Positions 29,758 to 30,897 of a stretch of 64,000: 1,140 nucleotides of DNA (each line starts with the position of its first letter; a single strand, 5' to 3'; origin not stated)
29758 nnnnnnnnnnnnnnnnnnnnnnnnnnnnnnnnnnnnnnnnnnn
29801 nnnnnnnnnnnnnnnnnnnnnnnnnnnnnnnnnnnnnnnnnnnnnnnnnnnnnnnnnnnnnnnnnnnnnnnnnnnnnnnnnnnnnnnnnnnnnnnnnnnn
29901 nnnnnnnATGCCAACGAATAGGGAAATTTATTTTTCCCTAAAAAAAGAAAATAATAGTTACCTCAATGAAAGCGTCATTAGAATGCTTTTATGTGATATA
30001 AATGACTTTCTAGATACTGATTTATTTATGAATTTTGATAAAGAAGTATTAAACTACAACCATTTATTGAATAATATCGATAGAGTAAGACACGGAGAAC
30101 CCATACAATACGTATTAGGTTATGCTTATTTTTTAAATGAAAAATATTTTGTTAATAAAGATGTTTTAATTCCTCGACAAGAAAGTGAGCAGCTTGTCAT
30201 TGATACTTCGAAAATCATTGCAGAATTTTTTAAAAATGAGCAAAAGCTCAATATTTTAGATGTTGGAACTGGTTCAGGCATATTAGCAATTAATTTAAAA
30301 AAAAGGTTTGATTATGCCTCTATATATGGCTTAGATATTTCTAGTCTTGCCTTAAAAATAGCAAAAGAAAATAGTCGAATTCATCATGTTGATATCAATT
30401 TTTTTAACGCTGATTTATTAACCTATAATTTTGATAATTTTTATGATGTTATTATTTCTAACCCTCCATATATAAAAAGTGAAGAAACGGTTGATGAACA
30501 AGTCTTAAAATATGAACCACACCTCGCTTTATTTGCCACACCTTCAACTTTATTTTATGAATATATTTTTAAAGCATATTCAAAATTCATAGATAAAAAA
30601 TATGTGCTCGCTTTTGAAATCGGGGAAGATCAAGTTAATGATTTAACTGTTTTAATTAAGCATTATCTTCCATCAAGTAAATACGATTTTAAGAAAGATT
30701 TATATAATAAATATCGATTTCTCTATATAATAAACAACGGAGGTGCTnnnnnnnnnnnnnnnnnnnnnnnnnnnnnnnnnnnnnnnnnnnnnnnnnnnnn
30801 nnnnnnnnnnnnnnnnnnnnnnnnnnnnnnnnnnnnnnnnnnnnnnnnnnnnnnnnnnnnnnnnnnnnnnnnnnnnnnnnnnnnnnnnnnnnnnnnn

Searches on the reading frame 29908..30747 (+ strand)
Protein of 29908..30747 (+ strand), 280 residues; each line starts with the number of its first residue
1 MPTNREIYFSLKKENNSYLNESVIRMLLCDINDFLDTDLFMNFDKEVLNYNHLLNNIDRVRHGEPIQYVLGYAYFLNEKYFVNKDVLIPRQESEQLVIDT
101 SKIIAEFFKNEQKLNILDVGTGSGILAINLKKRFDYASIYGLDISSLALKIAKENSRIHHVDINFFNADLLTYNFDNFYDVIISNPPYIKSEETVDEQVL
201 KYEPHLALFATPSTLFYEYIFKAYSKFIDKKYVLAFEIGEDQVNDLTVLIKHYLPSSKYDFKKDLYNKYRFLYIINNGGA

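Call 39: search_protein_families(library=pfam, proteins=[window:29908-30747:+], max_evalue=0.0001)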
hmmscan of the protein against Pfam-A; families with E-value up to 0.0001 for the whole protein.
window:29908-30747:+ (280 aa): 11 families
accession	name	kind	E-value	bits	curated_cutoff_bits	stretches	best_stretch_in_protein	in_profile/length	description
PF05175.20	MTS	-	4.4e-17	62.7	23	1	100-195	19-115/170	Methyltransferase small domain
PF13649.12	Methyltransf_25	-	3.3e-12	47.3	27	1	116-185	1-71/97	Methyltransferase domain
PF06325.19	PrmA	-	1e-11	45.3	22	1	111-185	162-233/296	Ribosomal protein L11 methyltransferase (PrmA)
PF13847.12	Methyltransf_31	-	5.3e-10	39.6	27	1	112-193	3-82/145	Methyltransferase domain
PF08241.18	Methyltransf_11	-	3.3e-08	34.5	21.2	1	117-185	1-67/95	Methyltransferase domain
PF02384.22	N6_Mtase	-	5e-08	33.1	20.4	1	101-204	35-152/311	N-6 DNA Methylase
PF13489.12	Methyltransf_23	-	9.9e-08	32.3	27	1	102-184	11-87/164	Methyltransferase domain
PF08242.18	Methyltransf_12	-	3e-06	28.3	30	1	117-184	1-71/98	Methyltransferase domain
PF07669.17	Eco57I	-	4.6e-05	24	25.3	0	165-230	58-126/171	Eco57I restriction-modification methylase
PF01170.24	UPF0020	-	6.8e-05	23.1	22.3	1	131-194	72-137/197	RMKL-like, methyltransferase domain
PF17827.6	PrmC_N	-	9.9e-05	23.3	23.4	0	22-71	20-71/71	PrmC N-terminal domain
